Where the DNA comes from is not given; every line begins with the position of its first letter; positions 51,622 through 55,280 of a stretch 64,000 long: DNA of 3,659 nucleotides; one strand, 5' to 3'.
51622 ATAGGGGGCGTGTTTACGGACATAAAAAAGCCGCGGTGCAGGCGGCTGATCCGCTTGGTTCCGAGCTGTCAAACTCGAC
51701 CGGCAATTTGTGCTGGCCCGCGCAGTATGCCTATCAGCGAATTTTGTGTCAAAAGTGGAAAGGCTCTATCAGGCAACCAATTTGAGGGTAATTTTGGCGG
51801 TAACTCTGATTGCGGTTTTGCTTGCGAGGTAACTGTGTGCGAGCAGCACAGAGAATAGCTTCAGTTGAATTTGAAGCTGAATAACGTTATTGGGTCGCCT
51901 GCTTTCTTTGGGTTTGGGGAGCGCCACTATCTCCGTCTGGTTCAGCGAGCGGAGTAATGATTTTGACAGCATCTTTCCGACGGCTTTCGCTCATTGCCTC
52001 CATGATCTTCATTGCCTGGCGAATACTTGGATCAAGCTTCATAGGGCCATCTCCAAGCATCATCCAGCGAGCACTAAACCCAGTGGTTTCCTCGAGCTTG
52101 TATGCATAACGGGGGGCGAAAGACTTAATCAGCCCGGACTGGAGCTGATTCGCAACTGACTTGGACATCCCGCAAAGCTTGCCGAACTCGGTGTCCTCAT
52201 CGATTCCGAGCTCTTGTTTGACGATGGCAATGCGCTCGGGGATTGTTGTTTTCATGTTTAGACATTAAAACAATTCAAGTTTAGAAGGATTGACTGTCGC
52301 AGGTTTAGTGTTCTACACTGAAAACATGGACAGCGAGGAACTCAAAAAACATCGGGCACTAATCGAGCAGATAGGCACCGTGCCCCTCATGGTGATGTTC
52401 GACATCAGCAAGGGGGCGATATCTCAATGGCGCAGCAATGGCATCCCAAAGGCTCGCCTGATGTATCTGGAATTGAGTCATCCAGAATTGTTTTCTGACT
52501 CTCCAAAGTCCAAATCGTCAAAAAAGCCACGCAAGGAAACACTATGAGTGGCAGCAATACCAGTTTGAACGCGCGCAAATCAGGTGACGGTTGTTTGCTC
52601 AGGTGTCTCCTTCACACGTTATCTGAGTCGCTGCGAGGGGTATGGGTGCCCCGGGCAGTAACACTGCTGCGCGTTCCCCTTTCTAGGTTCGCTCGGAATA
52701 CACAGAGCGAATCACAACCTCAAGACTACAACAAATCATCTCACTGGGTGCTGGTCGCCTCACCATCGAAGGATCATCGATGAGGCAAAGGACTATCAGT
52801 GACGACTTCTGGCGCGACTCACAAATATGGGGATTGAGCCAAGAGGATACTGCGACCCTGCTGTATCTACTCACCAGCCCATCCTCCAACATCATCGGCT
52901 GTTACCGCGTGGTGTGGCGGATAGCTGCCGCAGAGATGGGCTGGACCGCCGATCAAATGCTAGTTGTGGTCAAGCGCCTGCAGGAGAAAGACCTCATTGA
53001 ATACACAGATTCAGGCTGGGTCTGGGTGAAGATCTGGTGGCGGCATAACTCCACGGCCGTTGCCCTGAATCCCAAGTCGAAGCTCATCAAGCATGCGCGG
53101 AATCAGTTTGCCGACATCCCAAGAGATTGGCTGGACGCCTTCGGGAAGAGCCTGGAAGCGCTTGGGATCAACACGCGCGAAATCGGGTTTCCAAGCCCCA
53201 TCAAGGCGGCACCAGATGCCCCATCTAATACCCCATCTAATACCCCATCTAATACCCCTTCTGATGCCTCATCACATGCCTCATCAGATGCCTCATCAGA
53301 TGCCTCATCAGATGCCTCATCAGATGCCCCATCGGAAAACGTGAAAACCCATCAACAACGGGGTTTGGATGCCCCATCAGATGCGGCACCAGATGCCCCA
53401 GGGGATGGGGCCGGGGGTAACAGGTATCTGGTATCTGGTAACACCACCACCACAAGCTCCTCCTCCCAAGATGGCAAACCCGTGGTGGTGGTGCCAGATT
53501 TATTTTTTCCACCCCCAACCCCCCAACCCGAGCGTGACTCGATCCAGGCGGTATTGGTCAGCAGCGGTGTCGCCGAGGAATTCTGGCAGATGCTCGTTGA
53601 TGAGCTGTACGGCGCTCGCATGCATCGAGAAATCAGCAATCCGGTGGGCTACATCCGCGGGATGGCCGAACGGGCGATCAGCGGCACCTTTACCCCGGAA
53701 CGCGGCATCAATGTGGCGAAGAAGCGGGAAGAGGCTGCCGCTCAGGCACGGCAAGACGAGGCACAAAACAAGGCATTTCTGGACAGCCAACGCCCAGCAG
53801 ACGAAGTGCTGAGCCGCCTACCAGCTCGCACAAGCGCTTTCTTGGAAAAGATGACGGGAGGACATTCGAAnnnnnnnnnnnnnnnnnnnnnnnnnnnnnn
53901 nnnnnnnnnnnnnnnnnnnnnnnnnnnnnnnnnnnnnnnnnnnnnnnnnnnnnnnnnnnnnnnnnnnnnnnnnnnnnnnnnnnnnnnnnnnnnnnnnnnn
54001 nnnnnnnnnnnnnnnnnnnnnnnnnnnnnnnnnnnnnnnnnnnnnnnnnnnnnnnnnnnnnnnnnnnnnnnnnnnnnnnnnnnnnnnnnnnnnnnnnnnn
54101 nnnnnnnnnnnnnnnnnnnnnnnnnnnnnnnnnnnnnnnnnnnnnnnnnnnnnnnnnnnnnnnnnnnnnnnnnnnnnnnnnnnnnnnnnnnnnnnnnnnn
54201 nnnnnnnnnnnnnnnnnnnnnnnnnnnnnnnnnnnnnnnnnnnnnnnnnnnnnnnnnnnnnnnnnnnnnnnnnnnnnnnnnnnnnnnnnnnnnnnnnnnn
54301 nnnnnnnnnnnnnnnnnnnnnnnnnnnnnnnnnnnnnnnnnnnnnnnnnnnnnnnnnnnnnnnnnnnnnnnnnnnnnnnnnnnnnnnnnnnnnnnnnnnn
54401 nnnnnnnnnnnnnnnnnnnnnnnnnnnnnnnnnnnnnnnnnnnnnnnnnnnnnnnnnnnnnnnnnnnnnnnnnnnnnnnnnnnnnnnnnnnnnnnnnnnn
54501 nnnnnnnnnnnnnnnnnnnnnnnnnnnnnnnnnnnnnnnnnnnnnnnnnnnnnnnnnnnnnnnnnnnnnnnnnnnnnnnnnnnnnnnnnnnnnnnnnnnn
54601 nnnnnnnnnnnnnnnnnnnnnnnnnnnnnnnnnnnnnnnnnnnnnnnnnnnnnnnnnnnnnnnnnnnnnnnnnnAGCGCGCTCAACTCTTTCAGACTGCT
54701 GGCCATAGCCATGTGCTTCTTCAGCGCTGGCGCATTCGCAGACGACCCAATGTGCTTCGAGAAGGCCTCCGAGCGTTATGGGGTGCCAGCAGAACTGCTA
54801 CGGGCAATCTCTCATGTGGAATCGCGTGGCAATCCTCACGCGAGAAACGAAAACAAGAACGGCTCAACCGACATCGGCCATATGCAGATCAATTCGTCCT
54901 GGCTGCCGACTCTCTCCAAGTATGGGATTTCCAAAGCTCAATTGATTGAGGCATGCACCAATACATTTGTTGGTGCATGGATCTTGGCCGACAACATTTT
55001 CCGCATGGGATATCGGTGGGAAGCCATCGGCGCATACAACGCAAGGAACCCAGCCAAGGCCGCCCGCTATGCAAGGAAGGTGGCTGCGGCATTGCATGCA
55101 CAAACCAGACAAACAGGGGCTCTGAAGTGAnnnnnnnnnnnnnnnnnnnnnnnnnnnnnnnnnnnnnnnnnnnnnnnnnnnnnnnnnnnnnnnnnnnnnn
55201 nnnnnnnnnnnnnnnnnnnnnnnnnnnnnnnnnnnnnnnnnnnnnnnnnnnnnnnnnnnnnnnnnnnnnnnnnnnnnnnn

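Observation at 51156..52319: One operator motif and one promoter design at both the transfer operon and xis-int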

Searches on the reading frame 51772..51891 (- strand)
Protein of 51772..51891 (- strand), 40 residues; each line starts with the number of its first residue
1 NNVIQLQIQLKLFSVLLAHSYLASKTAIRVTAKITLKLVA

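Call 61: find_homologous_proteins(query=window:51772-51891:-, max_evalue=0.01)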
Query seq(40 aa): no candidate shares three 5-residue words with the query. No homologue found.

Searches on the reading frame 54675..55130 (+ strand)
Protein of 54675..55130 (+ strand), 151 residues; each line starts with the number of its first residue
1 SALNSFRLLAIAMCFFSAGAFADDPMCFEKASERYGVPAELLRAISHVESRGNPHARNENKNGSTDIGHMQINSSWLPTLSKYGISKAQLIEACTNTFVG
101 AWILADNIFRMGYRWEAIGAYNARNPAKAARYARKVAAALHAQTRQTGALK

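Call 33: search_protein_families(library=ncbifam, proteins=[window:54675-55130:+], max_evalue=0.001)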
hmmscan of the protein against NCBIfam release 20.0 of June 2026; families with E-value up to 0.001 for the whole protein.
window:54675-55130:+ (151 aa): 3 families
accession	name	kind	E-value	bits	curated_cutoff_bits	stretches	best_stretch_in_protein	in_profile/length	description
NF011856.0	PRK15328.1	equivalog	3.3e-31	108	208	1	11-137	7-136/160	type III secretion system invasion protein IagB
NF010463.0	PRK13888.1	equivalog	5.4e-16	59.2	246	1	27-135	17-126/211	conjugal transfer protein TrbN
NF010438.0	PRK13864.1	equivalog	0.00031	20.3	212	0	56-139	84-172/245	type IV secretion system lytic transglycosylase VirB1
